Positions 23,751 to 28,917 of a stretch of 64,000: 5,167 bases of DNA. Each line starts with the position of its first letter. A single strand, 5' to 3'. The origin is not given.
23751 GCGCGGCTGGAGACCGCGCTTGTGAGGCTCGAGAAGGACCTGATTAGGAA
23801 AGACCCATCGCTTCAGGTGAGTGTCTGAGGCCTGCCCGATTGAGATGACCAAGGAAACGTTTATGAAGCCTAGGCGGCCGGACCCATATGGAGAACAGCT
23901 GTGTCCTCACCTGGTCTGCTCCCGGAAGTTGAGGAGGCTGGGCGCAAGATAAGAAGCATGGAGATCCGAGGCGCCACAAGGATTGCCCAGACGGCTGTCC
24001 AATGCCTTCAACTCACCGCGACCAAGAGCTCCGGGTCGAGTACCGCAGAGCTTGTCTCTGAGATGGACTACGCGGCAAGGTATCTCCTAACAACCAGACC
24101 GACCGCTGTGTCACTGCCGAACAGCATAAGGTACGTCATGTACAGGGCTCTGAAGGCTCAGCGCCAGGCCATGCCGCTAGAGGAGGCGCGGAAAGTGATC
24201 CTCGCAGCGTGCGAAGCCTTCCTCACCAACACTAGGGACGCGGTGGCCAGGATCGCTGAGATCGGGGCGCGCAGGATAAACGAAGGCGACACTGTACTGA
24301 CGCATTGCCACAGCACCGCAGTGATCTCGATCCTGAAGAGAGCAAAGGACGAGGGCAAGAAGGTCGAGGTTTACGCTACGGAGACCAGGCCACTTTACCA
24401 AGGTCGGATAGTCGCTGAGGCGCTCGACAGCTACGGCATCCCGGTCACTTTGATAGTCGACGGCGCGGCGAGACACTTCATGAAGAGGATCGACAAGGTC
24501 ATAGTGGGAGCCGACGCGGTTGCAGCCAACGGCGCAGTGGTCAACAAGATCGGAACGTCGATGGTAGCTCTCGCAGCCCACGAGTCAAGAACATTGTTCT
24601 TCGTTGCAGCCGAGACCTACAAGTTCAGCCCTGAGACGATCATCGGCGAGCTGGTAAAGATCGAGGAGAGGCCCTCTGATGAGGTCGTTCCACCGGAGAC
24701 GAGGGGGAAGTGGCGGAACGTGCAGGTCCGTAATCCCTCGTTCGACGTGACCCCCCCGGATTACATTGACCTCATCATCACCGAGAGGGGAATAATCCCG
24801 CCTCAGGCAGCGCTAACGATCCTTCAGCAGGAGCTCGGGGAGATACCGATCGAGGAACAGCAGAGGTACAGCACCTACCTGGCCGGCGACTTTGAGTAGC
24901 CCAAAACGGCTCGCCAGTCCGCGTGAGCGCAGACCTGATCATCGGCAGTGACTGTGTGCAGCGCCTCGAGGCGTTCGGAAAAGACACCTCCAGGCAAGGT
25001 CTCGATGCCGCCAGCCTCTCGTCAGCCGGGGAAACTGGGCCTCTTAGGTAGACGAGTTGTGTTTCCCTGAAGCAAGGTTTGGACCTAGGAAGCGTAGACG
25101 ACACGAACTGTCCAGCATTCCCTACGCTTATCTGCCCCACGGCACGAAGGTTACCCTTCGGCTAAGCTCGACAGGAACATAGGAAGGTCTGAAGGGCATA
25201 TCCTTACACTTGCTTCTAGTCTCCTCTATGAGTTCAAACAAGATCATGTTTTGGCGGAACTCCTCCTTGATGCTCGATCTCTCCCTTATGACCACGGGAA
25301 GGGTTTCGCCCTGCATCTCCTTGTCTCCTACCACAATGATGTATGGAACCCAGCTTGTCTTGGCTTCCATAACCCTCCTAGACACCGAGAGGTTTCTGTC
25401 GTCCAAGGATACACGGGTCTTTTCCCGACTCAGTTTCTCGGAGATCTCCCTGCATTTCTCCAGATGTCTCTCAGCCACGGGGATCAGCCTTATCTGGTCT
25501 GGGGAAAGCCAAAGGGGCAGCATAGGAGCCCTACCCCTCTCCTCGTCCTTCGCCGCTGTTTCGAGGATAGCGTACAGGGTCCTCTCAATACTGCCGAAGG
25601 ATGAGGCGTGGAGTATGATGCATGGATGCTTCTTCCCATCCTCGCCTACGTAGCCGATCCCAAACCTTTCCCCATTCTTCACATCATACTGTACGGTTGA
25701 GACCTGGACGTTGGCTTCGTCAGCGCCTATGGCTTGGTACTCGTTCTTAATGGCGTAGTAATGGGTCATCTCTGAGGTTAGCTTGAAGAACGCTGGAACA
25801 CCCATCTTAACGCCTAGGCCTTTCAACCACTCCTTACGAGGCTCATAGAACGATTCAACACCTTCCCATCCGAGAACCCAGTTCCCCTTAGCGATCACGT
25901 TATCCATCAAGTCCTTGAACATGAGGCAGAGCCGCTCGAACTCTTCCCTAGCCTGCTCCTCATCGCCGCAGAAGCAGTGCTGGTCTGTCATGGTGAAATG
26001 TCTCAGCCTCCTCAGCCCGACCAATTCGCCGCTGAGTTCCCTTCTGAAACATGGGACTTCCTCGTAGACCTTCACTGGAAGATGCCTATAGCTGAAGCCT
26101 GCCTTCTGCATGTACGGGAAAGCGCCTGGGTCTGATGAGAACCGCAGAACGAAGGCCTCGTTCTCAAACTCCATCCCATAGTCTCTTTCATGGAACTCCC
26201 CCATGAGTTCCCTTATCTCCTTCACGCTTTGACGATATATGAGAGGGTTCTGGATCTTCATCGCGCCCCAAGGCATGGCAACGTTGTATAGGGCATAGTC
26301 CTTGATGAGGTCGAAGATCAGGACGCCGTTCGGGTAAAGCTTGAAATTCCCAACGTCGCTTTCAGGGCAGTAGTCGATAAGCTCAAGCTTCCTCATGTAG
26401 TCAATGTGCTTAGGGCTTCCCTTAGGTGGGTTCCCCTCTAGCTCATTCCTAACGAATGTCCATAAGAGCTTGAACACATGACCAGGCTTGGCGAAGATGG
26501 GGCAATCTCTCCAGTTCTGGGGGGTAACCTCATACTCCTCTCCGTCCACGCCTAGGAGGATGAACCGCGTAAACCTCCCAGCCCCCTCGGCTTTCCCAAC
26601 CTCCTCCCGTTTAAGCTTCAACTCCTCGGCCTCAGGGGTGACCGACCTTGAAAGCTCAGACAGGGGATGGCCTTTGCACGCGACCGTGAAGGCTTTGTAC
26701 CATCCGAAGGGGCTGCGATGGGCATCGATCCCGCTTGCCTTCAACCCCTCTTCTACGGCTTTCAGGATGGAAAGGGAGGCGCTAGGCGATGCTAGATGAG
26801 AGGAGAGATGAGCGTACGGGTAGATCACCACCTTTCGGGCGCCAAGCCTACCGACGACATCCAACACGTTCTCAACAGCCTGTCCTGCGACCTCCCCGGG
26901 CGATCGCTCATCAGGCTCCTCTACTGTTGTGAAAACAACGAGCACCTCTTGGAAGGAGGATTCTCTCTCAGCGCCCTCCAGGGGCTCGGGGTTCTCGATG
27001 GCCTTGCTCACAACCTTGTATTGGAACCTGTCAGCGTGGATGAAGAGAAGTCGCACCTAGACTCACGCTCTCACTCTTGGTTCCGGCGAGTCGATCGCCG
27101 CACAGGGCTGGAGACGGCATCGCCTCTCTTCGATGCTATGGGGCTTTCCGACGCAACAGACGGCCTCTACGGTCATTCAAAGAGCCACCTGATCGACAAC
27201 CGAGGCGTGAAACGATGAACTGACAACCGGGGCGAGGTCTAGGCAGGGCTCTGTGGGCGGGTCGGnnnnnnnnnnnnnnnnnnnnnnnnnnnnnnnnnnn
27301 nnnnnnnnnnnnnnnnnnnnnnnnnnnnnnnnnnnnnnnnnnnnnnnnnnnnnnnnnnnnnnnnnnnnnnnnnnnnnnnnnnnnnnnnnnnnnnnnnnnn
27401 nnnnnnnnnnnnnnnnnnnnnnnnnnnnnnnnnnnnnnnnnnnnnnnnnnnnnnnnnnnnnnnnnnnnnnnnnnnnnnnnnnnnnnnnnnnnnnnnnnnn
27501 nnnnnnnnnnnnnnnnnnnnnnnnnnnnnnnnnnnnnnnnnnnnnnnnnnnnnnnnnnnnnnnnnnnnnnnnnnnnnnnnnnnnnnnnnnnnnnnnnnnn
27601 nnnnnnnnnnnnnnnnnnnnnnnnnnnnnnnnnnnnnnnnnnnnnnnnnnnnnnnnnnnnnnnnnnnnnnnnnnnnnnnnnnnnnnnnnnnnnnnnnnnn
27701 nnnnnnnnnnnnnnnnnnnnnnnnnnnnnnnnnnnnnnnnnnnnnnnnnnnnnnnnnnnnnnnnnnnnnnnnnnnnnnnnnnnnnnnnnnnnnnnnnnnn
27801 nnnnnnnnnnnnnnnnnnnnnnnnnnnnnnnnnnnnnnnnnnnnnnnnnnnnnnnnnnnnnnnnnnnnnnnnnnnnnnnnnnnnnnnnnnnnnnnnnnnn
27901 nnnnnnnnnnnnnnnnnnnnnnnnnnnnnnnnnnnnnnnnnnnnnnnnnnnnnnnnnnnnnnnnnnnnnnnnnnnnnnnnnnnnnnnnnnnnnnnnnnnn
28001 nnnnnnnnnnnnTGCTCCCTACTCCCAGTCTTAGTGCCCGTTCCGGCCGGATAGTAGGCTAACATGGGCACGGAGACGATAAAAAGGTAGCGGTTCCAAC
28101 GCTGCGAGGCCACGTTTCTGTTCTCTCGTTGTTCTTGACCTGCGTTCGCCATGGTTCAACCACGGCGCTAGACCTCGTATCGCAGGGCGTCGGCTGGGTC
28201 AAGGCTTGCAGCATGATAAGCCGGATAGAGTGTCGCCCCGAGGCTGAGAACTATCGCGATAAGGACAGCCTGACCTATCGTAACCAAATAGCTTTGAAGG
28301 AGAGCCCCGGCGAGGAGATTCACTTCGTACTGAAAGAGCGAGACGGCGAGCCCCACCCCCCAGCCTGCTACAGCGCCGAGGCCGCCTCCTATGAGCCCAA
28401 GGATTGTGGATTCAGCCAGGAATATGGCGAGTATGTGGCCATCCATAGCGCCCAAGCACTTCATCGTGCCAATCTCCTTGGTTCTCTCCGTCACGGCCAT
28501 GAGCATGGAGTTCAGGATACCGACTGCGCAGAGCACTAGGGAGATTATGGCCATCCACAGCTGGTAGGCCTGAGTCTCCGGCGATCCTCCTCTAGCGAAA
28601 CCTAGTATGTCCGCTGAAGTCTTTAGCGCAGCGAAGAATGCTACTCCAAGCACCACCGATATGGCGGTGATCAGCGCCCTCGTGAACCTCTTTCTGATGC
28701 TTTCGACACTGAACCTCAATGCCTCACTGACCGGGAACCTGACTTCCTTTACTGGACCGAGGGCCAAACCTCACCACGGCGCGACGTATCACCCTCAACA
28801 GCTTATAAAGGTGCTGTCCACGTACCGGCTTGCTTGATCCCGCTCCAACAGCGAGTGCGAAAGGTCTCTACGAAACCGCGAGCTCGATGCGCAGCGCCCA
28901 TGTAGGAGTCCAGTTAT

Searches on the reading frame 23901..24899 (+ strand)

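Call 48: search_protein_families(library=pfam, proteins=[window:23901-24899:+], max_evalue=0.00001)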
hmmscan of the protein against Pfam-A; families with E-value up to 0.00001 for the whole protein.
window:23901-24899:+ (332 aa): 1 family
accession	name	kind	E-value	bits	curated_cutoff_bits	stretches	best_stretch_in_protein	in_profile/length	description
PF01008.23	IF-2B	-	9e-91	304.4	22.4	1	21-301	1-280/280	Initiation factor 2 subunit family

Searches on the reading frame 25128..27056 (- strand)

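Call 49: search_protein_families(library=pfam, proteins=[window:25128-27056:-], max_evalue=0.00001)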
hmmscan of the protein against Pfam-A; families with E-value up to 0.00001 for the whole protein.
window:25128-27056:- (642 aa): 3 families
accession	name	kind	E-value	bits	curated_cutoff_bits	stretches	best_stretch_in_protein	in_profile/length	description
PF08915.16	tRNA-Thr_ED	-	2.5e-49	167.3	30.2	1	1-139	1-137/137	Archaea-specific editing domain of threonyl-tRNA synthetase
PF00587.30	tRNA-synt_2b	-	3.9e-20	73.1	29.3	1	297-500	5-178/179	tRNA synthetase class II core domain (G, H, P, S and T)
PF03129.25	HGTP_anticodon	-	5.1e-14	52.6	21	1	521-593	1-76/94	Anticodon binding domain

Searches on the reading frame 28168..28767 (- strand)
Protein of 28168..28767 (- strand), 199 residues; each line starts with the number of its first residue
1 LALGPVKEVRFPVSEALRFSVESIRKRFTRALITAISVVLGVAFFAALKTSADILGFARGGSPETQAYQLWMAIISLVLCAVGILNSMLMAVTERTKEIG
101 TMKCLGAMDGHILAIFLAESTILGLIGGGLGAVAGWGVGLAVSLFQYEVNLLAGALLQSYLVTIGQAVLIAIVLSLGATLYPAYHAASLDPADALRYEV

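Call 34: search_protein_families(library=pfam, proteins=[window:28168-28767:-], max_evalue=0.001)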
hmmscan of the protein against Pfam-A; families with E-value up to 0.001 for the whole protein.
window:28168-28767:- (199 aa): 1 family
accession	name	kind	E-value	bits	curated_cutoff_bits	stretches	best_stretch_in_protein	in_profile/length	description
PF02687.27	FtsX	-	1.5e-18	67.5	25.5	1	72-191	3-120/120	FtsX-like permease C-terminal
